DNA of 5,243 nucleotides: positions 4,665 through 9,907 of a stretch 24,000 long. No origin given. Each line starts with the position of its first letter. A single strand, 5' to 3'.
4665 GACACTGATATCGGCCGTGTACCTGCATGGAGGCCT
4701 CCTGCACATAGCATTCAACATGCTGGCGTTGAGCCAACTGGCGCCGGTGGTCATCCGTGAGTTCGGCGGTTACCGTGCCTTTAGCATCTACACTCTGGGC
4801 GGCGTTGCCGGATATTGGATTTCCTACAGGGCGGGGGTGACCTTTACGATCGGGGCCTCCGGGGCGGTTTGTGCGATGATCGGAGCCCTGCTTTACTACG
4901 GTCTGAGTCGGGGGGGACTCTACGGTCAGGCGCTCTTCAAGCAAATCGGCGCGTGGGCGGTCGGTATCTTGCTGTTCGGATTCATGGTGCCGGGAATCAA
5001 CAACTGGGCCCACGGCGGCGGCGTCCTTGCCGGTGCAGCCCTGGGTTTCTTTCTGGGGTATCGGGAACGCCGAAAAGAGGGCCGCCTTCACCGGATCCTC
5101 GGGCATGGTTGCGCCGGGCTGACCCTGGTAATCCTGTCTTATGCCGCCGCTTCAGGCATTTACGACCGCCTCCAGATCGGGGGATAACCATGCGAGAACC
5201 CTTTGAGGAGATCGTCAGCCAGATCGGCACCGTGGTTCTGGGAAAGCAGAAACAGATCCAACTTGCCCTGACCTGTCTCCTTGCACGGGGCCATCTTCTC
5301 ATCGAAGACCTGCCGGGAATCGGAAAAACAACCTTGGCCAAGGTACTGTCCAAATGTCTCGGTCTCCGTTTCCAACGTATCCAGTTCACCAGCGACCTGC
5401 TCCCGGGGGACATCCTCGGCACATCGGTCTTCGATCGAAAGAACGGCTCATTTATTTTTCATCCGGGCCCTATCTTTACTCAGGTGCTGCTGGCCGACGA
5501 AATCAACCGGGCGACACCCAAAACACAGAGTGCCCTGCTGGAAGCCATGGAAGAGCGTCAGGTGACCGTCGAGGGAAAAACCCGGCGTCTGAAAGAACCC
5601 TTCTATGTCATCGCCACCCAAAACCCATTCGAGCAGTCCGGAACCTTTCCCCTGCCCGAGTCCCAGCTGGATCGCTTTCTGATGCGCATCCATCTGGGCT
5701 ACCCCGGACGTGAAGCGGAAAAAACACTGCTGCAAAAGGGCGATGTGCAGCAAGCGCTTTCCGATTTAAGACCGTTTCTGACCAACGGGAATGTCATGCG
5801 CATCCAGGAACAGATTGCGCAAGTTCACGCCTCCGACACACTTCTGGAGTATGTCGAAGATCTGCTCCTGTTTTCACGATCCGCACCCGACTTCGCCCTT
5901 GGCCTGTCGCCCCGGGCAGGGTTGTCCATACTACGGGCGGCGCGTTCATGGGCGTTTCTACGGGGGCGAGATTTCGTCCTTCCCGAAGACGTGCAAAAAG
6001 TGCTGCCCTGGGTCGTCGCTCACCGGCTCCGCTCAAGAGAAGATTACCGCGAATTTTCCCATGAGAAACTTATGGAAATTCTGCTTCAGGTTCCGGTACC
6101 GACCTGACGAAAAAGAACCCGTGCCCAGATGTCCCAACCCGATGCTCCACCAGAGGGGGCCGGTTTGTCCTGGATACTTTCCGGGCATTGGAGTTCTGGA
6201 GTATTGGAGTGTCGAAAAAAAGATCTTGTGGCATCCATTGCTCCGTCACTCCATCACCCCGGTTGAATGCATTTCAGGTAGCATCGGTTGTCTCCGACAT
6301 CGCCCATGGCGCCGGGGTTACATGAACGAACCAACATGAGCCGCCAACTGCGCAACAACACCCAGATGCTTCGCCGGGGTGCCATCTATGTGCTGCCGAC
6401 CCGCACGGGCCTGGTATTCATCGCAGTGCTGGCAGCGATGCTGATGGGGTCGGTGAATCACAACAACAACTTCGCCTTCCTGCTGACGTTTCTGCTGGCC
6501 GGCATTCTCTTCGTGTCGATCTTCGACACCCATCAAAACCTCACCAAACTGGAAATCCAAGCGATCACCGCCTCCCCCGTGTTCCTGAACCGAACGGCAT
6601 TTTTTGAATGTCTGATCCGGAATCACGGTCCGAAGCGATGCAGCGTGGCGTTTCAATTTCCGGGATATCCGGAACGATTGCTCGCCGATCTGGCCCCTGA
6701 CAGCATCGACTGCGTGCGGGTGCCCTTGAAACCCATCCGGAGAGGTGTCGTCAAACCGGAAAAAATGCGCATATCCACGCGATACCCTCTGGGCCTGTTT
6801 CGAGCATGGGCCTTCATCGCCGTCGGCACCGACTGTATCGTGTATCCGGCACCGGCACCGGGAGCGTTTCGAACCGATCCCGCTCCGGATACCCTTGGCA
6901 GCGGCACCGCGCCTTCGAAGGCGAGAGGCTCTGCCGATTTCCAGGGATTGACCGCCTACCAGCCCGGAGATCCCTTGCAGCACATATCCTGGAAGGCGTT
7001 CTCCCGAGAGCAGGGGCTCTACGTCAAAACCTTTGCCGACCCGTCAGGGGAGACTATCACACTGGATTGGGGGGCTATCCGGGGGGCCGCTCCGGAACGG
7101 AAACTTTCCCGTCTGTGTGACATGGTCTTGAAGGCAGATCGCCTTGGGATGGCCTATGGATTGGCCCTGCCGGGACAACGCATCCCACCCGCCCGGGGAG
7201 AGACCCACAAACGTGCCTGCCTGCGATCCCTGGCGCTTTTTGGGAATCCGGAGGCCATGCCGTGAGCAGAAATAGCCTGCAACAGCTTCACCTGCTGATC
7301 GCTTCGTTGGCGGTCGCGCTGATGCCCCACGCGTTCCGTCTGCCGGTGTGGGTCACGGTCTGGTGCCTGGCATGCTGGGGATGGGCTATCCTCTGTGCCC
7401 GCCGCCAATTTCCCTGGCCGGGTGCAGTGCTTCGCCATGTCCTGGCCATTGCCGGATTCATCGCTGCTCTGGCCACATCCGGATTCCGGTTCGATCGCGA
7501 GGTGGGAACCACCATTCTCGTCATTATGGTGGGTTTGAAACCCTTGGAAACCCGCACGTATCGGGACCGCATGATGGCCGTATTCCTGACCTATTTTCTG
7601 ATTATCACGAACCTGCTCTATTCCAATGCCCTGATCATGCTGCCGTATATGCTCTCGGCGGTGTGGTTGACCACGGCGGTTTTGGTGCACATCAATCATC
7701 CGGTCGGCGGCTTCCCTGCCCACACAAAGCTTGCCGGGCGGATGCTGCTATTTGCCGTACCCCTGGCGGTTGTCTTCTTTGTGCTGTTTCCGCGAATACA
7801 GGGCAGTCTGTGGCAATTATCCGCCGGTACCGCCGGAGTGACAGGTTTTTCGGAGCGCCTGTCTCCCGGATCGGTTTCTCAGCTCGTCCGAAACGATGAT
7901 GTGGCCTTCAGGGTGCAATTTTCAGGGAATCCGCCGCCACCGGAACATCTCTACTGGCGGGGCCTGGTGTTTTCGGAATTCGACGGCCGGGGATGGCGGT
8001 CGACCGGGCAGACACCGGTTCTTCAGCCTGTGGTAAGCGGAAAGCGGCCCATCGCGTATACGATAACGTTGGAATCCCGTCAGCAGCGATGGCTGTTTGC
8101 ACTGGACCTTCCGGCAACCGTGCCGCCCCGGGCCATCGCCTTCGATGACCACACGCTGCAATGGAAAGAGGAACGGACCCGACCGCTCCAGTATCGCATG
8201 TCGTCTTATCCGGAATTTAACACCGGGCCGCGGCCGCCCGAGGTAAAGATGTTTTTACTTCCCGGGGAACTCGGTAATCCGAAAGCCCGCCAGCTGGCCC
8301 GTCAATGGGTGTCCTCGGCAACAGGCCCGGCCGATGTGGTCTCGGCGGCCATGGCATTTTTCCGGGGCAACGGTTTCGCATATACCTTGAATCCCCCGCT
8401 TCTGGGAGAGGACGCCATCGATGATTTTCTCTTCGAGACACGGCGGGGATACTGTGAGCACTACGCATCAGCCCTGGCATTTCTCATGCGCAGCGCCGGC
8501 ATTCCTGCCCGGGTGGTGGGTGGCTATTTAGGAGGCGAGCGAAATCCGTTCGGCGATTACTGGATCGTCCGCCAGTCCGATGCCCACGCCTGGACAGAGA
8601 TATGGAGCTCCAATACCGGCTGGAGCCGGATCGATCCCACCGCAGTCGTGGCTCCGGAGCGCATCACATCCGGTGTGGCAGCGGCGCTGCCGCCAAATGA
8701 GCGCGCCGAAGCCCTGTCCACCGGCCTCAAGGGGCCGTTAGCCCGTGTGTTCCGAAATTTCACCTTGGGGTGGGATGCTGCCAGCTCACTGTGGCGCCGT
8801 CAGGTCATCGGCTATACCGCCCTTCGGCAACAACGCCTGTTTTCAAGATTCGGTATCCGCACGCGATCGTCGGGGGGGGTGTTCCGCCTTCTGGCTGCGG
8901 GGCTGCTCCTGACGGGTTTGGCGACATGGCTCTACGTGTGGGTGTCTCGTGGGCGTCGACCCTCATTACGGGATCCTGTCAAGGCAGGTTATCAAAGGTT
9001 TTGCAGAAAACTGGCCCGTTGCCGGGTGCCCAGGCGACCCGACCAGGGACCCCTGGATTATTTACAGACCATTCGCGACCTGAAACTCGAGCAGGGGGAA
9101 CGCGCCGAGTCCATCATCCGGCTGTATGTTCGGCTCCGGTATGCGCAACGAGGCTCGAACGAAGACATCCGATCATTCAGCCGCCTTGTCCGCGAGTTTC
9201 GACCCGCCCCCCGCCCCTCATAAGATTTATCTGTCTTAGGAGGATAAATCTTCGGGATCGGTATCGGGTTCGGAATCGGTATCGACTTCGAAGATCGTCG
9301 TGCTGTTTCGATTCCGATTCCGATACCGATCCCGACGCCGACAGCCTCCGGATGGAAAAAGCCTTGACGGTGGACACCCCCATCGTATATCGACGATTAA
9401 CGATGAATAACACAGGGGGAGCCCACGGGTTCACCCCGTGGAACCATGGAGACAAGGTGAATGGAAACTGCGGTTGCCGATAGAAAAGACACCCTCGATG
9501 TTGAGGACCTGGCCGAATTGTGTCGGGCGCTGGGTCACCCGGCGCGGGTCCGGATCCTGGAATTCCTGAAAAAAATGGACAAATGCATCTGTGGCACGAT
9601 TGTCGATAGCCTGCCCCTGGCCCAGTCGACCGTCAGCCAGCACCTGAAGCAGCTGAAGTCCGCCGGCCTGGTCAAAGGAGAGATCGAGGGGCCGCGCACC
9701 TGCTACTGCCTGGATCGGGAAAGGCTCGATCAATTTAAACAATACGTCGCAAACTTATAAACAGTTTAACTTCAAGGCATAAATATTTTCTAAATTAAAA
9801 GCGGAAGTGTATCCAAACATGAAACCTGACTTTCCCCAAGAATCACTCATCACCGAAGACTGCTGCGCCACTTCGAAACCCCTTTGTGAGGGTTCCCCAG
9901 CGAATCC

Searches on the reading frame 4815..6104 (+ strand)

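Call 22: search_protein_families(library=pfam, proteins=[window:4815-6104:+], max_evalue=0.001)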
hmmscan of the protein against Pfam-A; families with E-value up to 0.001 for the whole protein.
window:4815-6104:+ (430 aa): 8 families
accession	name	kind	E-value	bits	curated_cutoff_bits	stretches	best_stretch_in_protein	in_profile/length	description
PF07726.17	AAA_3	-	4.4e-63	211.4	27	1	160-290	1-131/131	ATPase family associated with various cellular activities (AAA)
PF17863.7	AAA_lid_2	-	3e-21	75.4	22.7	1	354-409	3-58/74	AAA lid domain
PF07728.20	AAA_5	-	8.4e-14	52.2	22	1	167-288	8-139/139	AAA domain (dynein-related subfamily)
PF20030.5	bpMoxR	-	1.5e-08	34.4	27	1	131-310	4-182/205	MoxR domain in the MoxR-vWA-beta-propeller ternary systems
PF05496.18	RuvB_N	-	7.7e-06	26.2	27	1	157-252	32-115/159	Holliday junction DNA helicase RuvB P-loop domain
PF00004.35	AAA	-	1.1e-05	26.4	21.2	1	167-293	7-128/131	ATPase family associated with various cellular activities (AAA)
PF00158.32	Sigma54_activat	-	0.00016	21.8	20.2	1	153-270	17-142/168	Sigma-54 interaction domain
PF00493.29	MCM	-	0.00062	19.4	23.3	1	153-271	52-173/224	MCM P-loop domain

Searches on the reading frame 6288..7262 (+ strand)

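Call 22: search_protein_families(library=pfam, proteins=[window:6288-7262:+], max_evalue=0.001)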
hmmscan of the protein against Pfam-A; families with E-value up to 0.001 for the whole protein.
window:6288-7262:+ (325 aa): 1 family
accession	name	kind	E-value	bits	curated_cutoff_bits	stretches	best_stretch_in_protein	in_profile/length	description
PF01882.25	DUF58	-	0.00011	21.9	23.4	0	223-316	4-109/216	Protein of unknown function DUF58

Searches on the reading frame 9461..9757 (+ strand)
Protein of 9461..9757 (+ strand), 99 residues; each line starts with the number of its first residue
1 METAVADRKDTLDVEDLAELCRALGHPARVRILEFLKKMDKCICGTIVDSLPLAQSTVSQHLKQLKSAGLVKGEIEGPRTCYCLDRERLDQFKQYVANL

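Call 3: search_protein_families(library=ncbifam, proteins=[window:9461-9757:+], max_evalue=0.01)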
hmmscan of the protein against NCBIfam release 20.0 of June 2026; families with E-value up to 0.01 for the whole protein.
window:9461-9757:+ (99 aa): 13 families
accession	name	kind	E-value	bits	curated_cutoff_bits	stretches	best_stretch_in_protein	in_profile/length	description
NF033788.1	HTH_metalloreg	subfamily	2.4e-20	72.1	55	1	18-91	2-75/77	metalloregulator ArsR/SmtB family transcription factor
NF033789.1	repress_SdpR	subfamily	1.5e-12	47.2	100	1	22-95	3-75/79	autorepressor SdpR family transcription factor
NF041413.1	ArsR_Rv2640c_fam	equivalog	2.5e-11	44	155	1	16-93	31-110/118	Rv2640c family ArsR-like transcriptional regulator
NF045707.1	Dbac_1936_reg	equivalog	2.5e-11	43.5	115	1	14-89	4-78/99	ArsR/SmtB-type metalloregulator TsoR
NF052532.1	TransRegPagRBaca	equivalog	5.1e-10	39.4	170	1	8-85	8-84/99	transcriptional repressor PagR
NF047906.1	CdPbTransRegCmtR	equivalog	8.1e-10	38.5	150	1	15-90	9-83/104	Cd(II)/Pb(II)-sensing metalloregulatory transcriptional regulator CmtR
NF053755.1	MsvR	equivalog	1.8e-08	34.3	220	1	22-75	8-60/236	transcriptional factor MsvR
NF040642.1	sulf_sens_BigR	equivalog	2.2e-06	27.6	155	1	15-91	8-83/95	sulfite-sensing transcriptional repressor BigR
NF053602.1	Phr_regulator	exception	0.00018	21.1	320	1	17-77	2-61/191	heat shock transcription regulator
NF040939.2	trans_reg_lrs14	equivalog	0.0026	17.8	90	1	29-74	23-69/103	Lrs14 family HTH-type transcriptional regulator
NF007528.0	PRK10141.1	subfamily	0.0037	17.1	97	1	20-83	9-72/117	metalloregulator ArsR/SmtB family transcription factor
NF053606.1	Sta1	subfamily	0.005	16.9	80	1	29-73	22-66/100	Sta1 family transcriptional regulator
TIGR01884.1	cas_HTH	subfamily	0.0061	16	60.2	1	29-76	144-191/202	CRISPR-associated CARF protein Csa3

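Call 4: search_protein_families(library=pfam, proteins=[window:9461-9757:+], max_evalue=0.01)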
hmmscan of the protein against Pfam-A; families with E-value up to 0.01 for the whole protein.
window:9461-9757:+ (99 aa): 10 families
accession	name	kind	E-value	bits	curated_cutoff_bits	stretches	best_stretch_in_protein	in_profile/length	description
PF01022.26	HTH_5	-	7.4e-13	48.6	22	1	26-72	1-46/47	Bacterial regulatory protein, arsR family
PF12840.13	HTH_20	-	4.3e-10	39.9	27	1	24-73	1-50/51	Helix-turn-helix domain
PF12802.13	MarR_2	-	1.1e-05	25.9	27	1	27-72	5-51/61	MarR family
PF13545.12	HTH_Crp_2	-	0.00046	20.5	27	1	52-91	33-69/70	Crp-like helix-turn-helix domain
PF13601.12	HTH_34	-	0.00082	19.9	27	1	29-99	2-76/80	Winged helix DNA-binding domain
PF24033.1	DUF7342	-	0.0021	18.5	31.6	1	52-89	28-65/150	Family of unknown function (DUF7342)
PF01047.28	MarR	-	0.0038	17.5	24.6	1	28-72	4-48/59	MarR family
PF17778.7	BLACT_WH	-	0.005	17.2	22.8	0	51-72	18-39/46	Beta-lactamase associated winged helix domain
PF09339.16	HTH_IclR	-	0.0055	16.9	22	0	31-72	7-49/52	IclR helix-turn-helix domain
PF13412.12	HTH_24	-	0.0062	16.5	21.9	0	53-72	29-48/48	Winged helix-turn-helix DNA-binding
